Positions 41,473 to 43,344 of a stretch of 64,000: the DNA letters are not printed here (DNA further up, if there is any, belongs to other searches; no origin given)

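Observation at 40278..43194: Co-transcribed PorY-like kinase and PorX-like REC-PglZ regulator in an apparently flagellated organism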

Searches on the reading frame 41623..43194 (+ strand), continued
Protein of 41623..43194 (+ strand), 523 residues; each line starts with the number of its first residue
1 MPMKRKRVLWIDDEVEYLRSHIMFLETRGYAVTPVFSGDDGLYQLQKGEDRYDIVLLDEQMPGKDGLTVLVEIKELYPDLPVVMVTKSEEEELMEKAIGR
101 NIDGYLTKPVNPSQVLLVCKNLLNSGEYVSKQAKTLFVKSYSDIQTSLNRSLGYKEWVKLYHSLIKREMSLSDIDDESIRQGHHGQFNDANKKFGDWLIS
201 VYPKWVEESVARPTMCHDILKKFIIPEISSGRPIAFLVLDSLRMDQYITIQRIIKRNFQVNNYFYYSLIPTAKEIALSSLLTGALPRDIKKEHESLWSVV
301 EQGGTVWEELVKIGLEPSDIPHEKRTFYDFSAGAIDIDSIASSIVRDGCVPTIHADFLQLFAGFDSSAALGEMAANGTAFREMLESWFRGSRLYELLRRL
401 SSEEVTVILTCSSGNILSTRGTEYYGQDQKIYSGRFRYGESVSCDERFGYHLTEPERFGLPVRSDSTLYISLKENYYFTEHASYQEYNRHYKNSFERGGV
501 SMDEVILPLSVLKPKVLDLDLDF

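Call 18: search_solved_structures(query=window:41623-43194:+, max_evalue=1e-50, show_alignments=3)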
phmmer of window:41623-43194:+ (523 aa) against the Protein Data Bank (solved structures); distinct sequences matched with E-value up to 1e-50: 5.
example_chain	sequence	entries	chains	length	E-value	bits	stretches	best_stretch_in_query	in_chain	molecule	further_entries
8p6f_A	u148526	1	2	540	3e-86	293.4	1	3-515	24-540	Response regulator receiver domain-containing protein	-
8ted_A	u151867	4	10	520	3e-86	293.4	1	3-515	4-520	Response regulator receiver protein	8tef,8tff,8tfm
7pvk_A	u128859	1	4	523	4.1e-86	292.9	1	4-515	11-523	Response regulator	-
7pv7_D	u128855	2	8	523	4.3e-86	292.9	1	4-515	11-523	Response regulator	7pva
8thp_A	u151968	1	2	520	4.3e-86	292.9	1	3-515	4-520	Response regulator receiver protein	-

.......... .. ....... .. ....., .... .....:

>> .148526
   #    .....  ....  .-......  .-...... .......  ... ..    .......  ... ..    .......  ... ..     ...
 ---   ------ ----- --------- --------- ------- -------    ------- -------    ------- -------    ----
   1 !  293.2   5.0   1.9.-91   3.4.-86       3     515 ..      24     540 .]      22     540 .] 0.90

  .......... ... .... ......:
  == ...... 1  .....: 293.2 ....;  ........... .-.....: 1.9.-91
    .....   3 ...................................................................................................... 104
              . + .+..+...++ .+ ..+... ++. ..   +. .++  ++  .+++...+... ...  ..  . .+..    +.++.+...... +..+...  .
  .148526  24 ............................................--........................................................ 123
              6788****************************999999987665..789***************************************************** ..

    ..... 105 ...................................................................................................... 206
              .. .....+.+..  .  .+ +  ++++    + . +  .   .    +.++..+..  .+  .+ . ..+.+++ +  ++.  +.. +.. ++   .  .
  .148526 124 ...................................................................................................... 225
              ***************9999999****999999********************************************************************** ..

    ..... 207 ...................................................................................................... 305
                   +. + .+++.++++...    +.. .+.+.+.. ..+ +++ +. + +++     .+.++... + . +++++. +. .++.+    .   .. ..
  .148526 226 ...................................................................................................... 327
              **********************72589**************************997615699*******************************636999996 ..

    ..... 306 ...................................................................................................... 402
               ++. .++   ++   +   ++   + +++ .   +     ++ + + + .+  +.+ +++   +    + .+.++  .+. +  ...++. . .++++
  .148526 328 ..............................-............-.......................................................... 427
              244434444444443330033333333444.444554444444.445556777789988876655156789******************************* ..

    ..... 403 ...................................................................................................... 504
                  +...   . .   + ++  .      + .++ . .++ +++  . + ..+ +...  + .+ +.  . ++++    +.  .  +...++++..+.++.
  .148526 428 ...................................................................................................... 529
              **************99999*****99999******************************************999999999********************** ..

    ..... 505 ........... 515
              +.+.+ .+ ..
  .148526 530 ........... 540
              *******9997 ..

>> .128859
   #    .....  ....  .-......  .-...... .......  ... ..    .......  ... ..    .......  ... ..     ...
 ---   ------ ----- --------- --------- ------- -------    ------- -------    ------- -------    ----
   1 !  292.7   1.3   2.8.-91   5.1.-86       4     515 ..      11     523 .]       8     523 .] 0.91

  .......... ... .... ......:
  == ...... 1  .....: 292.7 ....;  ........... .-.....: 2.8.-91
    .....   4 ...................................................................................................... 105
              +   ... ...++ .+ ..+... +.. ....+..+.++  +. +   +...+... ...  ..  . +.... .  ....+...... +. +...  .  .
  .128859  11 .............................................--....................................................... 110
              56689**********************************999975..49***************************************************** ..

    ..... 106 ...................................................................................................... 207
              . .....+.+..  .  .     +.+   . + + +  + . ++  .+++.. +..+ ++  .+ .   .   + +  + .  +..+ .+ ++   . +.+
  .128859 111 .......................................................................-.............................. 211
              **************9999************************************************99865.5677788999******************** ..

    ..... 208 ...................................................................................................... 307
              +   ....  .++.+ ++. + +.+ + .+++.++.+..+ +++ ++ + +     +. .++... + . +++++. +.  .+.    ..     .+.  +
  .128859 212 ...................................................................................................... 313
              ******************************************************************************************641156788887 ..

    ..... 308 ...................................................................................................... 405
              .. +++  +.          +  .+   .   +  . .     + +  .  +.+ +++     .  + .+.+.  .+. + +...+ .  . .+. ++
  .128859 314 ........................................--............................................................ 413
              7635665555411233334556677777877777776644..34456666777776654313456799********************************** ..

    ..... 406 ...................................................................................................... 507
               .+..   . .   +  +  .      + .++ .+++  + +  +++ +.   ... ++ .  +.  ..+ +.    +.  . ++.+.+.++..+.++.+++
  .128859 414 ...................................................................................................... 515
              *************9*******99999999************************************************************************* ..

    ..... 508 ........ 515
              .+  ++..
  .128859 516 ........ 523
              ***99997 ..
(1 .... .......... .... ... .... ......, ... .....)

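Call 21: find_related_loci(query=A1, collection=genome_contigs, flank=10000)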
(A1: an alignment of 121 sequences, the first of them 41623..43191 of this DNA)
Query A1 (523 aa) in genome_contigs; peptide patterns used: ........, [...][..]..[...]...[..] (x = any residue, [..] = any of these).
600 stretches matched a pattern (row limit reached: there are more); 593 encode a relative of the query (tblastn E <= 1e-3); the best 80 are kept; 80 distinct loci.
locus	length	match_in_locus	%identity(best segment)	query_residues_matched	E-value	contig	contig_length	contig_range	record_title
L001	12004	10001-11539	41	5-514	4e-127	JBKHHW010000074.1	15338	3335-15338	MAG: Chitinispirillaceae bacterium isolate D1M07_6 NODE_2342_length_15338_cov_15.803638, whole genome shotgun sequence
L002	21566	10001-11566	41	1-514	1e-138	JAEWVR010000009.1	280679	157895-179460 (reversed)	MAG: Fibrobacteres bacterium isolate OH_SDB_7 k127_1214286, whole genome shotgun sequence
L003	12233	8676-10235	37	2-515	2e-112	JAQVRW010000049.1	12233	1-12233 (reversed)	MAG: Candidatus Zixiibacteriota bacterium isolate STF1_26 NODE_15544_length_12233_cov_2.396993_Sandtown_F1, whole genome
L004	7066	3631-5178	36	7-516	8e-112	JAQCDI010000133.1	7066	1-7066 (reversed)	MAG: Bacteroidetes bacterium isolate casp15-mb.73 NODE_12768_length_7066_cov_0.067748, whole genome shotgun sequence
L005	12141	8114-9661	36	5-516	2e-110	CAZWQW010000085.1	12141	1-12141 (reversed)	MAG TPA_asm: uncultured bacterium isolate binchicken_co27_440 genome assembly, contig: NODE_9293_length_12141_cov_14.695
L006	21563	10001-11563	36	1-515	4e-108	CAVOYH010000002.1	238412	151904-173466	MAG: uncultured Bacteroidetes bacterium isolate MFD09964.bin.2.229 genome assembly, contig: contig_23541, whole genome s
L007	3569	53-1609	36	1-515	3e-110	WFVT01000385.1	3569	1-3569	MAG: candidate division KSB1 bacterium isolate S140_5 k151_86390, whole genome shotgun sequence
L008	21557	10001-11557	33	1-515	1e-107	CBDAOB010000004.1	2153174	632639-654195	MAG: Candidatus Latescibacterota bacterium isolate ee734ac6-3c8f-4045-9bd6-bb64be60b199 genome assembly, contig: contig_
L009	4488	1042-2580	36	7-515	8e-108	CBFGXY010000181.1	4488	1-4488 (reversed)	MAG TPA_asm: uncultured bacterium isolate SRR32277359_binner123_Refined_36 genome assembly, contig: ERZ27321082.5543, wh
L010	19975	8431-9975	36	8-515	2e-106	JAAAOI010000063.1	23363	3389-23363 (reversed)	MAG: Bacteroidetes bacterium isolate GSL.Bin2 NODE_1294_length_23363_cov_4.22623, whole genome shotgun sequence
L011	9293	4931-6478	35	7-515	3e-105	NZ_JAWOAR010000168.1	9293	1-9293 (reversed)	MAG: Longimonas sp. isolate BLK2-1.bin.42 k191_1066283, whole genome shotgun sequence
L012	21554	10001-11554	35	1-516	5e-105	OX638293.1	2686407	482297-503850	MAG: Rhodothermales bacterium isolate 042ea3ce-0ccb-4c6a-82ee-eaa32ce74e6d genome assembly, chromosome: 1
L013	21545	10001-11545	35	7-515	3e-104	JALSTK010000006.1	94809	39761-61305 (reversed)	MAG: Calditrichia bacterium isolate 356-308_metabat2_scaf2bin.103 356-308_scaffold_107_c1, whole genome shotgun sequence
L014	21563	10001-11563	34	1-515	3e-104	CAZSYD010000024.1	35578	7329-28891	MAG TPA_asm: uncultured Ignavibacteriales bacterium isolate binchicken_co228_521 genome assembly, contig: NODE_1419_leng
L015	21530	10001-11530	34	8-515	2e-102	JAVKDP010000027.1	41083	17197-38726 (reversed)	MAG: Balneolaceae bacterium isolate F3-SA18-16 k141_27334, whole genome shotgun sequence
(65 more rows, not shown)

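Call 45: find_encoding_contigs(protein=P0002, flank=10000, max_places=2)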
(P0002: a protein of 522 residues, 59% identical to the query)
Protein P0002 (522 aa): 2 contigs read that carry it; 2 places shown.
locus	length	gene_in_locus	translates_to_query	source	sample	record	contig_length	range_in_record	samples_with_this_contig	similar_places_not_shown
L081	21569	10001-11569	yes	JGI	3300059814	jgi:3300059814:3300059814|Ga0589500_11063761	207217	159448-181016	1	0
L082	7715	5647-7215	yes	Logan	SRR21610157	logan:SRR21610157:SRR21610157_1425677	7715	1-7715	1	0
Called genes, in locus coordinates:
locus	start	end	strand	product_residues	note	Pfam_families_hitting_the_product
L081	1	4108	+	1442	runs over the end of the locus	PF17803:Cadherin_4 (faint), PF00028:Cadherin, PF05345:He_PIG (weak), PF17963:Big_9 (weak)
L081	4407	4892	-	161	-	PF04390:LptE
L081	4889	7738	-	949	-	PF00929:RNase_T, PF00270:DEAD (weak), PF13307:Helicase_C_2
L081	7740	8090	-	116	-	PF02561:FliS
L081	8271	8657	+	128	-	PF07661:MORN_2 (faint)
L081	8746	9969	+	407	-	PF02518:HATPase_c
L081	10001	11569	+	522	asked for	PF00072:Response_reg, PF08665:PglZ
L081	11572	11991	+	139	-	PF02367:TsaE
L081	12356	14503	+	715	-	PF06068:TIP49 (weak), PF00004:AAA, PF07728:AAA_5 (weak), PF17862:AAA_lid_3, PF01434:Peptidase_M41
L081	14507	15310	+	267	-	PF00809:Pterin_bind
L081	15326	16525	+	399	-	PF03781:FGE-sulfatase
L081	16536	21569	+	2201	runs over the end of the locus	PF14349:SprA_N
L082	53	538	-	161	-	PF04390:LptE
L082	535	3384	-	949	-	PF00929:RNase_T, PF00270:DEAD (weak), PF13307:Helicase_C_2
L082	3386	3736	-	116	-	PF02561:FliS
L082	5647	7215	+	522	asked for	PF00072:Response_reg, PF08665:PglZ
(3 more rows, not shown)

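Call 46: find_encoding_contigs(protein=P0001, flank=10000, max_places=2)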
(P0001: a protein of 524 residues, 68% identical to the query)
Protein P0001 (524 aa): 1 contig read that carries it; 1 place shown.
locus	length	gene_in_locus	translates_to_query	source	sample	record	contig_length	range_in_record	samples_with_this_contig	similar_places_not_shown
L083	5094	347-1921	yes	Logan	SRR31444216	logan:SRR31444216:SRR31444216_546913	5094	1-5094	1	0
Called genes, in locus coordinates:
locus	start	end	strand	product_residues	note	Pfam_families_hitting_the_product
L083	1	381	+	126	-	?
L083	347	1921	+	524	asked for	PF00072:Response_reg, PF08665:PglZ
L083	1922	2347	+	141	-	PF02367:TsaE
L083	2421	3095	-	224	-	PF01987:AIM24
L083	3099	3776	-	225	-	PF01987:AIM24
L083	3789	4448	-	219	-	PF01987:AIM24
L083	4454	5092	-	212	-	?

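Call 47: find_encoding_contigs(protein=P0008, flank=10000, max_places=1)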
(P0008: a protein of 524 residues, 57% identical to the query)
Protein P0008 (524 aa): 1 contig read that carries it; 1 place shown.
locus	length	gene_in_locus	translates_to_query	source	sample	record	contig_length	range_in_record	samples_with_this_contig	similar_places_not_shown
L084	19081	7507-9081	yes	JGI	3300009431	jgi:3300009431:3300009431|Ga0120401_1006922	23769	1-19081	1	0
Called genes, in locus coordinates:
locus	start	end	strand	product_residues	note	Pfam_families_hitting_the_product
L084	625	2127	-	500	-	PF02652:Lactate_perm, PF03553:Na_H_antiporter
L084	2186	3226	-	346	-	PF00389:2-Hacid_dh, PF02826:2-Hacid_dh_C, PF03446:NAD_binding_2 (weak)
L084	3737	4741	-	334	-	-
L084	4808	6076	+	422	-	PF02403:Seryl_tRNA_N, PF00587:tRNA-synt_2b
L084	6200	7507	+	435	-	PF02518:HATPase_c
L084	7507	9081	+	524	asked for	PF00072:Response_reg, PF08665:PglZ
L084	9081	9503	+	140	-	PF02367:TsaE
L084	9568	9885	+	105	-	-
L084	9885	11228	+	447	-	PF02511:Thy1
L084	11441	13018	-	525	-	PF00350:Dynamin_N, PF00735:Septin (faint), PF01926:MMR_HSR1 (faint), PF00009:GTP_EFTU (weak)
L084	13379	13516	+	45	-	-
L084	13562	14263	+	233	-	PF00106:adh_short, PF01370:Epimerase, PF08659:KR (weak), PF13561:adh_short_C2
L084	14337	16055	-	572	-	PF13524:Glyco_trans_1_2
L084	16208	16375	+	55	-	-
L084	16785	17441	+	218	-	-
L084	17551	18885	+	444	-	PF20154:LNT_N (weak), PF00795:CN_hydrolase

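Call 48: find_encoding_contigs(protein=P0013, flank=10000, max_places=1)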
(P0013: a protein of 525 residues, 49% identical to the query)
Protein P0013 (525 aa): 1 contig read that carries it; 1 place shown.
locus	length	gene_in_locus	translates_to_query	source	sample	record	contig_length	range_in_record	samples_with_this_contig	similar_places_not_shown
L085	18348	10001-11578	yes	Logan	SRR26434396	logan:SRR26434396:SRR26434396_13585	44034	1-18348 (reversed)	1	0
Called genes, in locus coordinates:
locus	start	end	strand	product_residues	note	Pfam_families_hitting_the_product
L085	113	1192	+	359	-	PF01116:F_bP_aldolase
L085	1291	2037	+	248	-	PF18962:Por_Secre_tail (weak)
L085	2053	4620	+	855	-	PF00133:tRNA-synt_1, PF09334:tRNA-synt_1g, PF13603:tRNA-synt_1_2, PF00133:tRNA-synt_1, PF09334:tRNA-synt_1g (weak), PF00133:tRNA-synt_1, PF08264:Anticodon_1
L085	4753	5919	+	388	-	PF00890:FAD_binding_2 (faint), PF01266:DAO (faint), PF01494:FAD_binding_3 (weak), PF01946:Thi4 (weak), PF03486:HI0933_like (weak), PF12831:FAD_oxidored (weak), PF04820:Trp_halogenase (weak), PF22578:GGR_cat, +2 more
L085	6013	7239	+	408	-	PF05977:MFS_3, PF07690:MFS_1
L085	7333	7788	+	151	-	PF22811:Zn_ribbon_NrdR, PF03477:ATP-cone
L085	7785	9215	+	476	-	PF02113:Peptidase_S13, PF13354:Beta-lactamase2 (faint)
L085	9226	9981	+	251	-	PF10418:DHODB_Fe-S_bind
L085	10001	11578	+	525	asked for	PF00072:Response_reg, PF08665:PglZ (weak)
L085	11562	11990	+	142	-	PF02367:TsaE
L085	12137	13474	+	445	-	PF13375:RnfC_N, PF01512:Complex1_51K, PF10531:SLBB (weak), PF13746:Fer4_18 (faint), PF13237:Fer4_10, PF12838:Fer4_7 (weak), PF13183:Fer4_8 (weak)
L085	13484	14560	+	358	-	PF03116:NQR2_RnfD_RnfE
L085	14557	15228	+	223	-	PF04205:FMN_bind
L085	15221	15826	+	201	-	PF02508:Rnf-Nqr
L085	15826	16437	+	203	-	PF02508:Rnf-Nqr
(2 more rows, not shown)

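Call 49: find_encoding_contigs(protein=P0017, flank=10000, max_places=1)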
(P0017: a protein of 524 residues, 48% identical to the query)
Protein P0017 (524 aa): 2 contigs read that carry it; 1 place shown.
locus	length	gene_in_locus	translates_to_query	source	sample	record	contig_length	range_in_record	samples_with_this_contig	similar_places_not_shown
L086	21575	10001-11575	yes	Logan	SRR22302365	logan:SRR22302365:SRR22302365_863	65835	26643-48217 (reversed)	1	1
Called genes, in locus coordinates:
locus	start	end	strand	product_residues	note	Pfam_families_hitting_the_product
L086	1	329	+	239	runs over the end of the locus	PF01740:STAS, PF13466:STAS_2 (weak), PF01740:STAS (weak)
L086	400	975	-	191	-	-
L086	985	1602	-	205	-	PF03548:LolA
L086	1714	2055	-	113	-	PF02498:Bro-N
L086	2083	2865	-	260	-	PF01522:Polysacc_deac_1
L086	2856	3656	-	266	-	PF13723:Ketoacyl-synt_2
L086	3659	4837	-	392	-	PF00109:ketoacyl-synt, PF08545:ACP_syn_III (faint), PF02801:Ketoacyl-synt_C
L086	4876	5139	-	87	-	PF00550:PP-binding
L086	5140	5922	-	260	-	-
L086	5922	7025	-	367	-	PF00109:ketoacyl-synt, PF02801:Ketoacyl-synt_C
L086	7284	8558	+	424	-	PF02403:Seryl_tRNA_N, PF00587:tRNA-synt_2b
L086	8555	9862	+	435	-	PF02518:HATPase_c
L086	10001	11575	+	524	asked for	PF00072:Response_reg, PF08665:PglZ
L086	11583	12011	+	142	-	PF02367:TsaE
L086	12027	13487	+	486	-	PF02661:Fic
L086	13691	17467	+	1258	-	PF08450:SGL (faint), PF23748:Beta-prop_LRRK2 (faint), PF07494:Reg_prop (weak), PF07495:Y_Y_Y, PF07228:SpoIIE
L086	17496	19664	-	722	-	-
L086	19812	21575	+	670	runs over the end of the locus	PF12895:ANAPC3 (faint), PF09976:TPR_21 (faint), PF13174:TPR_6 (faint), PF13424:TPR_12 (faint), PF13525:YfiO (weak), PF00515:TPR_1 (weak), PF07719:TPR_2 (weak), PF13181:TPR_8, +5 more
